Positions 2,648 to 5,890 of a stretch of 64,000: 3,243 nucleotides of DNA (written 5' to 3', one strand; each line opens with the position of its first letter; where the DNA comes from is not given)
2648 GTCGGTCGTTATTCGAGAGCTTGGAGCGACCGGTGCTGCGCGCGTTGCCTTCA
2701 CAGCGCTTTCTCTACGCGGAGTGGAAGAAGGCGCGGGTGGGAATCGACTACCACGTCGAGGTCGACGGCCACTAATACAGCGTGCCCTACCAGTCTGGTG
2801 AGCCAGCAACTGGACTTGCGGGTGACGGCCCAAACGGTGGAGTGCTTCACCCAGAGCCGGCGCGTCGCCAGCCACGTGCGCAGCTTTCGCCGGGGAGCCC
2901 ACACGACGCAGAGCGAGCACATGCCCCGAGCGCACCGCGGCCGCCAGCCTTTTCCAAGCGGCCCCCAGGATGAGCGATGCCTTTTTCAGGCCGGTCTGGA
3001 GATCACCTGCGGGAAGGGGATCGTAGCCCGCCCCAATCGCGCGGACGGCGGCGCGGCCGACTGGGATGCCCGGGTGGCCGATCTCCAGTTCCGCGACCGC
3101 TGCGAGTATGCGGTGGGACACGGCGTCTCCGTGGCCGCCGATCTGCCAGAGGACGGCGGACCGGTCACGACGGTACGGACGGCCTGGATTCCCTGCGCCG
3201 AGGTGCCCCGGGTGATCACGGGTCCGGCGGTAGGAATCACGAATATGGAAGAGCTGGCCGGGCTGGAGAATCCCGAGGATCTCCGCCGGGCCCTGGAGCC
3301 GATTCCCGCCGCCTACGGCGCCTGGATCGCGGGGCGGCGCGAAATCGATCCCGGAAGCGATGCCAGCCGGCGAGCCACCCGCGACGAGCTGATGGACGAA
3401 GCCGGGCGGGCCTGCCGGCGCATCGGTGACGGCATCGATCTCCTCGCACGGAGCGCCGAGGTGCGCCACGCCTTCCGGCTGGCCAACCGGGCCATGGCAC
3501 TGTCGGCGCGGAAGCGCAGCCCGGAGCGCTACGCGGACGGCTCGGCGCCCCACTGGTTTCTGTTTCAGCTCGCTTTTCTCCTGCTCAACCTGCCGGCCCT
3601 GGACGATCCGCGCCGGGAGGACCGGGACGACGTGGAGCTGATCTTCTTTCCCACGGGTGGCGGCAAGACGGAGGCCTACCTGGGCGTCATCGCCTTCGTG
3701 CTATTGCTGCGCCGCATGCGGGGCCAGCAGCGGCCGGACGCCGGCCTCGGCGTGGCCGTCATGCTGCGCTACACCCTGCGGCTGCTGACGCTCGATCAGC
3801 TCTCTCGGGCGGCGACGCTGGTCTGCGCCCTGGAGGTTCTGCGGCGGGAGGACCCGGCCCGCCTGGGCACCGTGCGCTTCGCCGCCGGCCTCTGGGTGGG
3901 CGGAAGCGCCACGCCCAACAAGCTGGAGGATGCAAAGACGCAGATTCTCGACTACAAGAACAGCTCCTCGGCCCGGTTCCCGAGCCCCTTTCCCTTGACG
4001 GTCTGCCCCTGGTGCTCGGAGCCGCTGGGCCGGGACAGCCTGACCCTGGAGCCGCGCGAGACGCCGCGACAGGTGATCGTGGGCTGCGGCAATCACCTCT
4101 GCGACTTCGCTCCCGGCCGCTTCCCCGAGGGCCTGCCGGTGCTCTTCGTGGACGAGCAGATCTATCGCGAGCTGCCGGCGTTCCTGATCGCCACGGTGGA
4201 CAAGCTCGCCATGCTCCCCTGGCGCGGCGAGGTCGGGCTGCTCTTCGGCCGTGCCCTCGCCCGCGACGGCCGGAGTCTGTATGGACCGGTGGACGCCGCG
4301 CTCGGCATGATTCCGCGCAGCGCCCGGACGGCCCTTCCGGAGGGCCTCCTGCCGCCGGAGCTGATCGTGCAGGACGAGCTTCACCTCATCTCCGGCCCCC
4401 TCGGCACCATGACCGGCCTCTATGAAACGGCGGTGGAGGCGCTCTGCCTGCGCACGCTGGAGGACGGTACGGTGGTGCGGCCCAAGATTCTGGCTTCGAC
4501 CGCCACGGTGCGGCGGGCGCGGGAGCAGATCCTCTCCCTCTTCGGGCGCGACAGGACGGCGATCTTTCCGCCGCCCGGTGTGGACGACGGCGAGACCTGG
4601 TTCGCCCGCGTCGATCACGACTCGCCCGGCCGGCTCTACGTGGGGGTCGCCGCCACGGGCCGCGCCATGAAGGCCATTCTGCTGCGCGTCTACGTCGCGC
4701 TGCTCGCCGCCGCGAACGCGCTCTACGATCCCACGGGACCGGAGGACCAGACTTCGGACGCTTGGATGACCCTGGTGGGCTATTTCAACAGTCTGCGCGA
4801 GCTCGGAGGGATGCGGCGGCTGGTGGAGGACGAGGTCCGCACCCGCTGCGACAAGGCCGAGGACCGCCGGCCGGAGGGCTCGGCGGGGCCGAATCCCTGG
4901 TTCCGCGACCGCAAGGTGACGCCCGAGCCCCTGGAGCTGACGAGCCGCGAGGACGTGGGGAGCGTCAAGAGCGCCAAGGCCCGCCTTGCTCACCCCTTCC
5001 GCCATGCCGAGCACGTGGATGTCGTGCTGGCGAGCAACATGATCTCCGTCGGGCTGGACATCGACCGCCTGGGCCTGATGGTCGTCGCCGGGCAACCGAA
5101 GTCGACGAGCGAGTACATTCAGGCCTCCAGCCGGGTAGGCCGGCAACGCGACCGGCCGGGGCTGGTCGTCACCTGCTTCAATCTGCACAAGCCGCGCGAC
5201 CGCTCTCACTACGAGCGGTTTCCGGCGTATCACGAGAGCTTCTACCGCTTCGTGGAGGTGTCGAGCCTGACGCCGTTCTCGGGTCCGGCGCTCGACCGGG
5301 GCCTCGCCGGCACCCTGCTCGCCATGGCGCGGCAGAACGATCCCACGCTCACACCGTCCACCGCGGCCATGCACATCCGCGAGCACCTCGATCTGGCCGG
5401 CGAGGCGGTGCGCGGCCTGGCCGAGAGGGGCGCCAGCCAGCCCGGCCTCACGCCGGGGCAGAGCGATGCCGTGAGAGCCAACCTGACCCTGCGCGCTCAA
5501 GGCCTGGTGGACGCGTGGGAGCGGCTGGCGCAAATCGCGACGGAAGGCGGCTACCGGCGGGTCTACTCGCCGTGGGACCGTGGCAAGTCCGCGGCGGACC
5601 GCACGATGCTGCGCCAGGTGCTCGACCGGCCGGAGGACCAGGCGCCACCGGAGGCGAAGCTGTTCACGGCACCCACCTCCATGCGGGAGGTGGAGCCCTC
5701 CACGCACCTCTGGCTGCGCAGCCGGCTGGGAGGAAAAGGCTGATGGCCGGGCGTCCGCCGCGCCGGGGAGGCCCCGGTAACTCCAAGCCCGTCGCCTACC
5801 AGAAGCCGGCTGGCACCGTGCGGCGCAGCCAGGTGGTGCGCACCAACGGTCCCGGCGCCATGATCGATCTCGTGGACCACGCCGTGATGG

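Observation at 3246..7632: Coupled SF2 helicase + DUF1998 gene pair (DISARM DrmA/DrmB-like core) with no nuclease or methylase, wedged between a dead IS21 and tRNA-Phe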

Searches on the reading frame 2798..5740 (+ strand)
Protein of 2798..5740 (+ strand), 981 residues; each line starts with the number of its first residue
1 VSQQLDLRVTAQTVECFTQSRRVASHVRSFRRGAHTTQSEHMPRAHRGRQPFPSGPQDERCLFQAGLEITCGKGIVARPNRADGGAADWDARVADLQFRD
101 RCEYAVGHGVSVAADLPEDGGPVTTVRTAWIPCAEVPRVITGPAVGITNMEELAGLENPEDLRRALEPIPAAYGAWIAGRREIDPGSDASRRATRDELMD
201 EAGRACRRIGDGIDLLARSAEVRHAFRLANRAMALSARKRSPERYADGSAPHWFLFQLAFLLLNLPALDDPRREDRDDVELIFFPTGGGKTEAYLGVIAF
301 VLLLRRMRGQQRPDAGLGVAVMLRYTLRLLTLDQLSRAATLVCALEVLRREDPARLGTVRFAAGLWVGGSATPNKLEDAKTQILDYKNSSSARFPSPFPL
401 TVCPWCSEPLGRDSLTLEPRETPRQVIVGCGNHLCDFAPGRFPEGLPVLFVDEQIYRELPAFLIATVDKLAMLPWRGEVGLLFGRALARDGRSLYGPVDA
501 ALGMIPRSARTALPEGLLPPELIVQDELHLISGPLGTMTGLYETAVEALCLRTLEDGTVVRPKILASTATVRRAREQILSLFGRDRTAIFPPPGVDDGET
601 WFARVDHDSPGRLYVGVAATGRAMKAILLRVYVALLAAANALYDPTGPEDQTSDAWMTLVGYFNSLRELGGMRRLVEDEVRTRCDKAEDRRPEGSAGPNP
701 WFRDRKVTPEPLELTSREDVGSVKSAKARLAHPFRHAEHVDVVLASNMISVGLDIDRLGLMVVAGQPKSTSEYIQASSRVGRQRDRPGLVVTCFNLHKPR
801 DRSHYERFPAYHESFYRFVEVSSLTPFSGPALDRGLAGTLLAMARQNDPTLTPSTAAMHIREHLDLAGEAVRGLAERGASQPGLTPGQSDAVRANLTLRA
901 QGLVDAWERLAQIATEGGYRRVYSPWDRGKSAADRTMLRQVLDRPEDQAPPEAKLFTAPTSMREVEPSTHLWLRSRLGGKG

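Call 7: search_protein_families(library=pfam, proteins=[window:2798-5740:+], max_evalue=0.01)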
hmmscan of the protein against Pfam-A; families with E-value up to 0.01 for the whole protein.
window:2798-5740:+ (981 aa): 2 families
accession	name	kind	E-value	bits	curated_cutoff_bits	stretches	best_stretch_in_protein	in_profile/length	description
PF00271.37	Helicase_C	-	1.9e-07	31.8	23.5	1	727-782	54-108/110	Helicase conserved C-terminal domain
PF22483.2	Mu-transpos_C_2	-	0.00074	19.6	27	1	3-37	38-72/73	Mu transposase, C-terminal domain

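Call 8: search_protein_families(library=padloc, proteins=[window:2798-5740:+], max_evalue=0.01)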
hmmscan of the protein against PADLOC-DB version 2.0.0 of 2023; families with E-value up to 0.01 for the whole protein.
window:2798-5740:+ (981 aa): 10 families
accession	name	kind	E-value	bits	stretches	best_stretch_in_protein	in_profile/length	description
PDLC02575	DrmA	-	1.1e-252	838.6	1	148-974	10-829/837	DrmA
PDLC02567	DrmA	-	5.7e-168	558.7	1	50-976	764-1725/1750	DrmA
PDLC02571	DrmA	-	9.4e-165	548.1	2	446-970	768-1279/1282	DrmA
PDLC02568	DrmA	-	3.4e-158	526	1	374-976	7-602/611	DrmA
PDLC02577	DrmA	-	1.6e-137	457.6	1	314-973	9-676/697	DrmA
PDLC02576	DrmA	-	9.3e-58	193.8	2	192-619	447-862/1235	DrmA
PDLC02574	DrmA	-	8.1e-41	137.8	1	726-971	23-250/269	DrmA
PDLC02569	DrmA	-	9.2e-07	25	1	729-814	819-902/1095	DrmA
PDLC02570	DrmA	-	1.9e-05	21.2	1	740-808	582-648/851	DrmA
PDLC02573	DrmA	-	0.00026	17.1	1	738-808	793-862/1018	DrmA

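Call 9: search_protein_families(library=ncbifam, proteins=[window:2798-5740:+], max_evalue=0.01)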
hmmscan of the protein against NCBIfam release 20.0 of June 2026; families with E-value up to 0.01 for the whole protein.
window:2798-5740:+ (981 aa): 2 families
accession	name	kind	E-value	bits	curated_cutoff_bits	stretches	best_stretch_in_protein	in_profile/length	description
NF038325.1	DISARM_DrmAS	equivalog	5.3e-303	1008.3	950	1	55-973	210-1165/1165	DISARM system helicase DrmA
NF038326.1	DISARM_DrmAL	exception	1.2e-168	563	999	2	446-970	806-1326/1329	DISARM system helicase DrmA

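Call 14: find_related_loci(query=window:2960-5740:+, collection=genome_contigs, flank=10000)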
Query window:2960-5740:+ (927 aa) in genome_contigs; peptide patterns used: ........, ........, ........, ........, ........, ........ (x = any residue, [..] = any of these).
28 stretches matched a pattern; 1 encode a relative of the query (tblastn E <= 1e-3); 1 distinct loci.
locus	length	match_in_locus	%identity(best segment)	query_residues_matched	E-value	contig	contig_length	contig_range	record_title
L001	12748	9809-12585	97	1-927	0e+0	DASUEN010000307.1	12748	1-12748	MAG TPA_asm: Thermoanaerobaculia bacterium isolate SMAG_U1354 k141_380357, whole genome shotgun sequence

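Call 17: search_protein_families(library=ncbifam, proteins=[L001:67-2547:+, L001:2596-3681:-, L001:3600-4163:+, L001:4313-4966:+, L001:4521-8492:+, L001:9158-11515:+, L001:11425-12588:+], max_evalue=0.001)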
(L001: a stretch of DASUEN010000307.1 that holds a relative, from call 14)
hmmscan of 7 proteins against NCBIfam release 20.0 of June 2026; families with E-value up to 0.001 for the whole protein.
L001:67-2547:+ (826 aa): 7 families
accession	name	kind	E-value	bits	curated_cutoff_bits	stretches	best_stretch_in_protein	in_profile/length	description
NF038317.1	DISARM_DrmD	equivalog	1e-203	679.5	610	1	1-823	260-1019/1021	DISARM system SNF2-like helicase DrmD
NF042964.1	phospholipD_antiphage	equivalog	4.8e-29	101.3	1100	1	128-439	583-846/895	phospholipase D-like domain-containing anti-phage protein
NF041062.1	DpdE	equivalog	3.7e-24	84.7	500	2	167-473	446-727/1048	protein DpdE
NF038318.1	DISARM_DrmD_b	equivalog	7.9e-17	60.7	950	1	338-419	487-567/868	DISARM system SNF2-like helicase DrmD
NF003426.0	PRK04914.1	equivalog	2e-11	42.9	576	1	312-476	524-685/959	RNA polymerase-associated protein RapA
NF053631.1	RNA_helic_CshA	equivalog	7.1e-05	21.8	646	1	312-382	266-331/434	degradosome RNA helicase CshA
NF010337.0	PRK13766.1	equivalog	0.0001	20.5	610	1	276-434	366-516/781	Hef nuclease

L001:2596-3681:- (361 aa): 0 families

L001:3600-4163:+ (187 aa): 0 families

L001:4313-4966:+ (217 aa): 0 families

L001:4521-8492:+ (1323 aa): 3 families
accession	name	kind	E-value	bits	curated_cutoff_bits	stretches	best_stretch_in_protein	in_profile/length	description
NF033452.1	BREX_1_MTaseX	exception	7.7e-08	30.6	500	1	584-666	314-382/1210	BREX-1 system adenine-specific DNA-methyltransferase PglX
NF033451.1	BREX_2_MTaseX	equivalog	8.9e-07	27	400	1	552-667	199-294/1185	BREX-2 system adenine-specific DNA-methyltransferase PglX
NF033455.1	BREX_6_MTaseX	exception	0.0001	19.9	900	1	581-663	326-400/1319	BREX-6 system adenine-specific DNA-methyltransferase PglX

L001:9158-11515:+ (785 aa): 2 families
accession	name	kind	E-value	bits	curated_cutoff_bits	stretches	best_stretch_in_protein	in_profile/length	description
NF038325.1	DISARM_DrmAS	equivalog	1.1e-204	682.7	950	1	28-758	2-801/1165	DISARM system helicase DrmA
NF038326.1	DISARM_DrmAL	exception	5.5e-116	388.5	999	3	311-570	332-620/1329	DISARM system helicase DrmA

L001:11425-12588:+ (387 aa): 2 families
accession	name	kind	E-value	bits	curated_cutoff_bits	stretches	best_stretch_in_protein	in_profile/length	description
NF038325.1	DISARM_DrmAS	equivalog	1.1e-117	394.5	950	1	2-379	801-1165/1165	DISARM system helicase DrmA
NF038326.1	DISARM_DrmAL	exception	2.5e-64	217.4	999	1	6-376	971-1326/1329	DISARM system helicase DrmA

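Call 33: search_solved_structures(query=window:2939-5740:+, show_alignments=1, max_evalue=0.001)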
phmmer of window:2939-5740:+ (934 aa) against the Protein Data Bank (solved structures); distinct sequences matched with E-value up to 0.001: 1.
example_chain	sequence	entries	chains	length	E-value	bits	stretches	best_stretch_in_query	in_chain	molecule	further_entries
7s9v_A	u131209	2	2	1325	8.5e-167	560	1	30-925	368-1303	DrmA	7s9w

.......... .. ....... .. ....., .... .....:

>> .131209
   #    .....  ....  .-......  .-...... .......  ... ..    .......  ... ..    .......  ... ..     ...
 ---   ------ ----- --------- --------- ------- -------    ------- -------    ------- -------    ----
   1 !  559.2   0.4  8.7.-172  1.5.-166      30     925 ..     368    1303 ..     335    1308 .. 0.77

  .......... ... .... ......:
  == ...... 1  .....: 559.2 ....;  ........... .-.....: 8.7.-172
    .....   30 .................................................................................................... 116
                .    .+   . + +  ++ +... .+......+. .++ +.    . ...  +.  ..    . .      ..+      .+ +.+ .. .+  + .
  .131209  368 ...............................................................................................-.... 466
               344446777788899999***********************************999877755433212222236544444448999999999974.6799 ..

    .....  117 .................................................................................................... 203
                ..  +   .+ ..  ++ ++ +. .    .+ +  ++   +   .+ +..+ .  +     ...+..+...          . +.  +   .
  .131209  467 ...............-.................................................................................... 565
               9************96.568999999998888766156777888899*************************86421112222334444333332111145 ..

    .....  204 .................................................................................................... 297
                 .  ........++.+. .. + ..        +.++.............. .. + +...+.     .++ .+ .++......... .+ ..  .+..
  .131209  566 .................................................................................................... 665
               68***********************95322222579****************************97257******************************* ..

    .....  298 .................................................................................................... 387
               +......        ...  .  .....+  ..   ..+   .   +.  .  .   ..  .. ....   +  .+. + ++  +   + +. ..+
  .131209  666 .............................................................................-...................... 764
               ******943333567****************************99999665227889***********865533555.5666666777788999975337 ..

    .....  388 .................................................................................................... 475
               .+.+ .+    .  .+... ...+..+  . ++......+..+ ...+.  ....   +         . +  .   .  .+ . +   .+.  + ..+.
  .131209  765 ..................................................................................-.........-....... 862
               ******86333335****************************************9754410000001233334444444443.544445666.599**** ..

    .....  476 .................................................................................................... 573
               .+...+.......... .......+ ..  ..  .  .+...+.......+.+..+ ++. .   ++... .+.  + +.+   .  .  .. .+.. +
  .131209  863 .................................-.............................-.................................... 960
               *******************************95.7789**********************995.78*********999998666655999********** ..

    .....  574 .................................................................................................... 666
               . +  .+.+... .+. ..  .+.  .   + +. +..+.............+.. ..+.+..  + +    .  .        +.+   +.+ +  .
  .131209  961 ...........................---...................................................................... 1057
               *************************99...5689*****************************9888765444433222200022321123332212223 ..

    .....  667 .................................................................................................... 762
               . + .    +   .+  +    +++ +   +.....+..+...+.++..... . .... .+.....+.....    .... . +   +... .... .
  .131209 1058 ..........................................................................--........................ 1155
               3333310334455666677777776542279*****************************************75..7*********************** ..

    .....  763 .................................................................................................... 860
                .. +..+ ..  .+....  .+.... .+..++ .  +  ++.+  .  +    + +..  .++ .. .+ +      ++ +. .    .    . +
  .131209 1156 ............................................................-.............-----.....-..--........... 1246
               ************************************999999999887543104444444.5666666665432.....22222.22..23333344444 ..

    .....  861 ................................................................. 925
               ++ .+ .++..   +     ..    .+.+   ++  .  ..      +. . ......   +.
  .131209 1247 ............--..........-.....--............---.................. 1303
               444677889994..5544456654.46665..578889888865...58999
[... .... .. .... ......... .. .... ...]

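Call 56: search_protein_representatives(protein=window:2939-5740:+)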
Query: 934 residues. Proteins with E-value up to 0.001 (for the whole library): 6914; up to 1e-10: 5136; up to 1e-30: 2645. The best 150 are listed.
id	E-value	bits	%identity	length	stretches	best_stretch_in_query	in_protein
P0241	0.0e+00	1055.8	57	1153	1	7-927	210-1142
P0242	7.9e-284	960.6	56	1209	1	8-930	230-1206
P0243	2.6e-282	955.6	57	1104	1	7-933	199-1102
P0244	1.3e-280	950.0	56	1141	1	10-926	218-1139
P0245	1.6e-277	939.8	54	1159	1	11-925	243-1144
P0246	4.7e-265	898.5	53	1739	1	3-928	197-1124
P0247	1.1e-261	887.3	52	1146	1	9-933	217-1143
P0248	2.5e-260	882.9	51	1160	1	7-934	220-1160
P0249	1.7e-256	870.2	54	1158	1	10-926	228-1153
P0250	2.4e-251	853.1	55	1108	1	6-881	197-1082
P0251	3.9e-251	852.4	52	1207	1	12-929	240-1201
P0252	2.7e-248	843.0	53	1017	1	8-927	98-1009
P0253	2.7e-244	829.8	50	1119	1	4-926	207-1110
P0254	1.0e-238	811.3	50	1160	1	10-927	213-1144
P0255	1.1e-232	791.4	50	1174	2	10-505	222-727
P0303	6.3e-175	600.2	45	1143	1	10-821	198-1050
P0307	3.3e-171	587.9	45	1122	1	43-800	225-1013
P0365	5.1e-154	531.0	45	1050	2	471-869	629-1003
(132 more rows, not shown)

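Call 65: find_related_loci(query=window:2939-5740:+, collection=metagenome_contigs, flank=10000)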
Query window:2939-5740:+ (934 aa) in metagenome_contigs; peptide patterns used: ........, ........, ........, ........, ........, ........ (x = any residue, [..] = any of these).
34 stretches matched a pattern, but none encodes a relative of the query by tblastn (E <= 1e-3).
